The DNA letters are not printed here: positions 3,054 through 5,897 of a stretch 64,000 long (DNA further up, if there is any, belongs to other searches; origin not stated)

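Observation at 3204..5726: Omp85-family barrel with POTRA domain and a poly-glycine stretch in its N-terminal extension, the configuration of plastid Toc75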

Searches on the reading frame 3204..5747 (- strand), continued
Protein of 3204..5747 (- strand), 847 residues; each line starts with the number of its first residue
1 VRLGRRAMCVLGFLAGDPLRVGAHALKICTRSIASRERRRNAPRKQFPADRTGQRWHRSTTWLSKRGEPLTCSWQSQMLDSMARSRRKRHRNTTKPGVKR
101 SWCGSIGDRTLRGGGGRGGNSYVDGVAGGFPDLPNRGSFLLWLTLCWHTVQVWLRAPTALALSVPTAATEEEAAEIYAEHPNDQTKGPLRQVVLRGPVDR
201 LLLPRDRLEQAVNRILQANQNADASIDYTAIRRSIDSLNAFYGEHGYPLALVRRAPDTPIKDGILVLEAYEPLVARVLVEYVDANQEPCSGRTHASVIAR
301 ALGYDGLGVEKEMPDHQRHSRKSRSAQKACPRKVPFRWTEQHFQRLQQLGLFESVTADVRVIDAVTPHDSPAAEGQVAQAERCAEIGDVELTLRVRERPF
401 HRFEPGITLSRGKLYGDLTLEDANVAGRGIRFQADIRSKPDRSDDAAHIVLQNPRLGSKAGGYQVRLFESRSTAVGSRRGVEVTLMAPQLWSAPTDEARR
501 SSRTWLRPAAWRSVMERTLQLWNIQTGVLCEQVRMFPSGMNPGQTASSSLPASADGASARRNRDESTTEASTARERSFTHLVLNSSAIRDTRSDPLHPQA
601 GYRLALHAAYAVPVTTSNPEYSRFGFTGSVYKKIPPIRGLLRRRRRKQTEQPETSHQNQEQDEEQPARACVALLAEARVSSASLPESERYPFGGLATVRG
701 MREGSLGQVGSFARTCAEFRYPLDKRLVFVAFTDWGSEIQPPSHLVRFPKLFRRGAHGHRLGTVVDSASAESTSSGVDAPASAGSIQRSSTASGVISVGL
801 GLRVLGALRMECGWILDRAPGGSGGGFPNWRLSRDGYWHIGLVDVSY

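Call 37: search_solved_structures(query=A2, max_evalue=1e-55, show_alignments=5)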
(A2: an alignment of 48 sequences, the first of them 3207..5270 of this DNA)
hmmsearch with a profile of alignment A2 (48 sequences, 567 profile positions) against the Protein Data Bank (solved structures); distinct sequences matched with E-value up to 1e-55: 5.
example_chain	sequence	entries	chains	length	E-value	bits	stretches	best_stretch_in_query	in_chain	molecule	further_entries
9ccg_A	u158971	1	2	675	5.9e-91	309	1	20-562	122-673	POTRA domain-containing protein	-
8xnb_A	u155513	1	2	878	5.8e-68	233.1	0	16-561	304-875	Outer membrane protein assembly factor BamA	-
3mc8_A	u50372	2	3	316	1e-67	232.3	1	15-226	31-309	Alr2269 protein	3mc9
2x8x_X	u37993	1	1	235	2.2e-67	231.2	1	15-226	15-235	TLR1789 PROTEIN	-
7vcf_B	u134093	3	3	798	4e-56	194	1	48-563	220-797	Toc75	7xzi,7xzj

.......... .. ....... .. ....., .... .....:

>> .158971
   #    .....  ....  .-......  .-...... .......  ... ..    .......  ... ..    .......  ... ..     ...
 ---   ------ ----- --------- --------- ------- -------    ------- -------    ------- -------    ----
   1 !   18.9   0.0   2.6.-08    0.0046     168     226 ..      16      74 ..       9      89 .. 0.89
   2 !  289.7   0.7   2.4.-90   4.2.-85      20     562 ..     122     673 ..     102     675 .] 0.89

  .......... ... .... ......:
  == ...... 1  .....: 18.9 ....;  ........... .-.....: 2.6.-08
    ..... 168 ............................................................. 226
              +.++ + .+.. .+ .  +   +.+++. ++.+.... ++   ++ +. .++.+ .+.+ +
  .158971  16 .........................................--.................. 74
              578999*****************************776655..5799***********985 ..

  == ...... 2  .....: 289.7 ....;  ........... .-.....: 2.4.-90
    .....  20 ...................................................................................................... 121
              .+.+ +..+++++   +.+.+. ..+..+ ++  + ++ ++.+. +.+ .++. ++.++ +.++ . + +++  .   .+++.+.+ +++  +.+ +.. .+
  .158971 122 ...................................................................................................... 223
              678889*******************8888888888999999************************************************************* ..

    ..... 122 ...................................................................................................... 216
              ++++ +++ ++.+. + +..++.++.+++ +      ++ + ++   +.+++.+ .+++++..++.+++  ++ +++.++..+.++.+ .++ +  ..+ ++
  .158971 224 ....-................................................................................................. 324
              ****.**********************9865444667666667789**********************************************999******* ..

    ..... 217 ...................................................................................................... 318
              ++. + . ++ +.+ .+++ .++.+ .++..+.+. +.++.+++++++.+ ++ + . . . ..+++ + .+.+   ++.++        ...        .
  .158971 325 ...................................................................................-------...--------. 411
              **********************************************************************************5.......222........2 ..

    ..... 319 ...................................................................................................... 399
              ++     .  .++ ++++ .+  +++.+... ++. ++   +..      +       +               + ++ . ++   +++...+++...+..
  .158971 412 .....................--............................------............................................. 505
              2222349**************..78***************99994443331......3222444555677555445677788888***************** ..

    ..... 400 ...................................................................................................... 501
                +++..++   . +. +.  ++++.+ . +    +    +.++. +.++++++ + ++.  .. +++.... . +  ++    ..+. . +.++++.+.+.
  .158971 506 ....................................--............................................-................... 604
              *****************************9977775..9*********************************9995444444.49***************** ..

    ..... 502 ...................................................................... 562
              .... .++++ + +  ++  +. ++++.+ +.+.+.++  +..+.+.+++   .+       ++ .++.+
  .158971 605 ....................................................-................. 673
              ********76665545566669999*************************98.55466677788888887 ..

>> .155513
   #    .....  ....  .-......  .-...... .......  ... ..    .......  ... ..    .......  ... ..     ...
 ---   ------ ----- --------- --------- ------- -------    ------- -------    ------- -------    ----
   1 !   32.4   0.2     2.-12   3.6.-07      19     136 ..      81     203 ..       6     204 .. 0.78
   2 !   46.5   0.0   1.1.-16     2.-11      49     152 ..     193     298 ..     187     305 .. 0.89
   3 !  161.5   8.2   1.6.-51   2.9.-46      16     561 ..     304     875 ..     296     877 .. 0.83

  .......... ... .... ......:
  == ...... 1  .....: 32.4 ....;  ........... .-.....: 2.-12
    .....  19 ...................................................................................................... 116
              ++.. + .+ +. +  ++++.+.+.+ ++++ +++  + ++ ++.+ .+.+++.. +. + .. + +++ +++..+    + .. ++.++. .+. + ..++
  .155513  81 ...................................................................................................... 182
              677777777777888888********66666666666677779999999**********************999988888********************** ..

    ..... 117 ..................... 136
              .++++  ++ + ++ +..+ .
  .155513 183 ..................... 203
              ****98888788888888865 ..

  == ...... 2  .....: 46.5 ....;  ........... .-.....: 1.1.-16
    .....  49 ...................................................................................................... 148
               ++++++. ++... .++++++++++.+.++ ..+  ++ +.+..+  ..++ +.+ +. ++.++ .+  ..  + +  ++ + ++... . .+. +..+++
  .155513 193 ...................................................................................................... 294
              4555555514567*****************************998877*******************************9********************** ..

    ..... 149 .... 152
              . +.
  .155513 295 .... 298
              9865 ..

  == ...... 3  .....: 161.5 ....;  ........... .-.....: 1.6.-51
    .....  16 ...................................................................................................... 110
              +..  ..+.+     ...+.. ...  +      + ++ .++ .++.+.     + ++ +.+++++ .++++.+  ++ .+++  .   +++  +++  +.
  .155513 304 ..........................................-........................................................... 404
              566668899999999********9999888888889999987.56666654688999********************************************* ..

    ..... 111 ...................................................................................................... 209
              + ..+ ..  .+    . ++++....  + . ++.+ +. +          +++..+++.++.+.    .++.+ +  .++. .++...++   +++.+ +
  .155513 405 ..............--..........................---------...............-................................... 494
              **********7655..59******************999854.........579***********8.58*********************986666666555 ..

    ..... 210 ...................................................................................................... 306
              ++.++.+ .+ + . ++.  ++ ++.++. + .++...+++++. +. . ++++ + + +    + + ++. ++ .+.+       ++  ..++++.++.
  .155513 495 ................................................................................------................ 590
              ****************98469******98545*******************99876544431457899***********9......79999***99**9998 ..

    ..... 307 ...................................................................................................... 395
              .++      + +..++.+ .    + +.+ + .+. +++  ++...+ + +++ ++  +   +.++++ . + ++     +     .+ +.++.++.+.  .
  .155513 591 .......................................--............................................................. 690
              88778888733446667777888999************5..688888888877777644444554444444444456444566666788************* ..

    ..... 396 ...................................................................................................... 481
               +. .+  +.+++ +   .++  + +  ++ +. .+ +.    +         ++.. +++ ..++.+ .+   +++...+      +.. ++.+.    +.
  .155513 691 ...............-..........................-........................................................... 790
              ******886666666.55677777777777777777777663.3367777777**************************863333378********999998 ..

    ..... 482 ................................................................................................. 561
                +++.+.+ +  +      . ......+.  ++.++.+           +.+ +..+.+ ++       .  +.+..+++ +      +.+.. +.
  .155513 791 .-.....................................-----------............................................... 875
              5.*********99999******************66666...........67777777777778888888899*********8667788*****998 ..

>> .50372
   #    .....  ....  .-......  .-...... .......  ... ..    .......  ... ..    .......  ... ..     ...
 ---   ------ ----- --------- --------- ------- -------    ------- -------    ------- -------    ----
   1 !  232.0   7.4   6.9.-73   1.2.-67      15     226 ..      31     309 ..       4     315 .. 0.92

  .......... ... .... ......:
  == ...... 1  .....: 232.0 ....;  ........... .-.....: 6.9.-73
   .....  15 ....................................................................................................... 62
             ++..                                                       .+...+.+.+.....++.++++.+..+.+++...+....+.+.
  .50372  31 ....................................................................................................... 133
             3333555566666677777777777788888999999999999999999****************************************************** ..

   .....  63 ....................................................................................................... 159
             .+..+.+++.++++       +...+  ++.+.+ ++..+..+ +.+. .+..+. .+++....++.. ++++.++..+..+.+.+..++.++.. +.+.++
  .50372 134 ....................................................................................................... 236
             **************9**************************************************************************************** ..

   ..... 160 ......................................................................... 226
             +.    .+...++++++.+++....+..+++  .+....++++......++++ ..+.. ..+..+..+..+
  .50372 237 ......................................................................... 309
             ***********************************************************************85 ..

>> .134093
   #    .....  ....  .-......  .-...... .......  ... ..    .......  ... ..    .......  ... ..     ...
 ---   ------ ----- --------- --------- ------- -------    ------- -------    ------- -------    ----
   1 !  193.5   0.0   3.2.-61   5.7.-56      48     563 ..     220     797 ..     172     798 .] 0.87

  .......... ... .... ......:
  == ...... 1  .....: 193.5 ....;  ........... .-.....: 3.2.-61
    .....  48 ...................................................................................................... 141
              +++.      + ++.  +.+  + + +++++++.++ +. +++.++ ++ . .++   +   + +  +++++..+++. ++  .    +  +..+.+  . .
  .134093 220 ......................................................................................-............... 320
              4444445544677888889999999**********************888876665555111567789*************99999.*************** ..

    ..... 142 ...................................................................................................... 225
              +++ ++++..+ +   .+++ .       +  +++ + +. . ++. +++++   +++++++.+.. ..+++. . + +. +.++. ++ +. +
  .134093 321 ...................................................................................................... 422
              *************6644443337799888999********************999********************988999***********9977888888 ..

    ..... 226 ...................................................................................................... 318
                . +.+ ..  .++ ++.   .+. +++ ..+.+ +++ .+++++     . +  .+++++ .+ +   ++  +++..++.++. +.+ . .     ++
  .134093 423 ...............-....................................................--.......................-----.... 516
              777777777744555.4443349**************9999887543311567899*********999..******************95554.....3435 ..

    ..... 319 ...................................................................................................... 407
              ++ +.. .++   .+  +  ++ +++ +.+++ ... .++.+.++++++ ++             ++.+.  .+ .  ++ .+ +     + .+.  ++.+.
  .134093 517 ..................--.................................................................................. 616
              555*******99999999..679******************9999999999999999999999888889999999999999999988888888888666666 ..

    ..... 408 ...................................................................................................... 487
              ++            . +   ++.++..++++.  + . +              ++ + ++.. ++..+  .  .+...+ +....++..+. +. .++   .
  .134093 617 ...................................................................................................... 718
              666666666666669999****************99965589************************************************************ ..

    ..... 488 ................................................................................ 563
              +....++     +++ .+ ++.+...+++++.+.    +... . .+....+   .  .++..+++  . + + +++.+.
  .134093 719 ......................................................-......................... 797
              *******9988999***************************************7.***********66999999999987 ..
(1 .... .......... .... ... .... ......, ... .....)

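Call 42: search_protein_families(library=pfam, proteins=[P0083, P0036, P0025, P0079, P0074, P0035, P0034, P0089], max_evalue=0.01)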
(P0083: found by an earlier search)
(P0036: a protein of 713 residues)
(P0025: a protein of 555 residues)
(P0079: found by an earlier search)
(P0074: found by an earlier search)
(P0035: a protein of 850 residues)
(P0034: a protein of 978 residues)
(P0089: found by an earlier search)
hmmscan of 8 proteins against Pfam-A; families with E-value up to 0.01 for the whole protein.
P0083 (599 aa): 2 families
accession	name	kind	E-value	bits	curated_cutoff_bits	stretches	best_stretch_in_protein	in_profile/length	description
PF01103.29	Omp85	-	1.2e-42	147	24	1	261-596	1-322/325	Omp85 superfamily domain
PF07244.20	POTRA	-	3.9e-12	47.2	21.3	1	162-226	13-78/79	Surface antigen variable number repeat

P0036 (713 aa): 2 families
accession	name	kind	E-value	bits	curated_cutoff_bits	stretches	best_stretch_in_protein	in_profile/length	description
PF01103.29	Omp85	-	4.8e-10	39.9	24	1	557-687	139-292/325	Omp85 superfamily domain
PF08479.16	POTRA_2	-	0.00021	21.5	24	1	87-161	2-75/76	POTRA domain, ShlB-type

P0025 (555 aa): 2 families
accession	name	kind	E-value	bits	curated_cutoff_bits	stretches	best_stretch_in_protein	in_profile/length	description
PF01103.29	Omp85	-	4e-09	36.9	24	1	362-527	131-291/325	Omp85 superfamily domain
PF08479.16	POTRA_2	-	0.0058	16.9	24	1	49-104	3-58/76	POTRA domain, ShlB-type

P0079 (574 aa): 4 families
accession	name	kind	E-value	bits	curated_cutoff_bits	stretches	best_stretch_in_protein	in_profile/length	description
PF01103.29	Omp85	-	1.2e-18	68.2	24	1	297-556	1-304/325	Omp85 superfamily domain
PF07244.20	POTRA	-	0.0019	19.3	21.3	0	120-175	2-57/79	Surface antigen variable number repeat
PF25280.1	POTRA2_Toc75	-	0.0028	18.2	27.5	1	114-188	30-106/112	Toc75-like, second POTRA domain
PF08479.16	POTRA_2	-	0.0044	17.3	24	1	121-191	3-74/76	POTRA domain, ShlB-type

P0074 (812 aa): 2 families
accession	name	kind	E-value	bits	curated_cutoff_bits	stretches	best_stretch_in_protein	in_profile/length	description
PF01103.29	Omp85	-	7.2e-15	55.7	24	1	409-773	4-291/325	Omp85 superfamily domain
PF08479.16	POTRA_2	-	0.00056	20.2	24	1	209-260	22-72/76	POTRA domain, ShlB-type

P0035 (850 aa): 6 families
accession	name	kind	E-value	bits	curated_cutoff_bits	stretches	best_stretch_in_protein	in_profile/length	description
PF01103.29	Omp85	-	2.5e-71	241.3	24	1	501-850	1-325/325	Omp85 superfamily domain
PF07244.20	POTRA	-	4.7e-25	88.5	21.3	3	413-474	13-79/79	Surface antigen variable number repeat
PF08479.16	POTRA_2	-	1.5e-13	50.8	24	1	319-393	2-76/76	POTRA domain, ShlB-type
PF25282.1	POTRA1_3_Toc75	-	1.8e-05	25.3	27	0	424-462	49-87/99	Toc75-like, POTRA domain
PF03865.19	ShlB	-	6.7e-05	22.9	22.7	1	721-797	221-297/311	Haemolysin secretion/activation protein ShlB/FhaC/HecB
PF25280.1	POTRA2_Toc75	-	0.0036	17.9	27.5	1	351-393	70-111/112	Toc75-like, second POTRA domain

P0034 (978 aa): 1 family
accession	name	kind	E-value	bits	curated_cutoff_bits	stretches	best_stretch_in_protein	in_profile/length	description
PF01103.29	Omp85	-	3.1e-05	24.1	24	1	732-802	177-258/325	Omp85 superfamily domain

P0089 (840 aa): 2 families
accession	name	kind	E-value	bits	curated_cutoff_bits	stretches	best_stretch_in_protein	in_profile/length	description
PF01103.29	Omp85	-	8.8e-15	55.5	24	1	718-827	179-305/325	Omp85 superfamily domain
PF08479.16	POTRA_2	-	0.00029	21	24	1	146-182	38-75/76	POTRA domain, ShlB-type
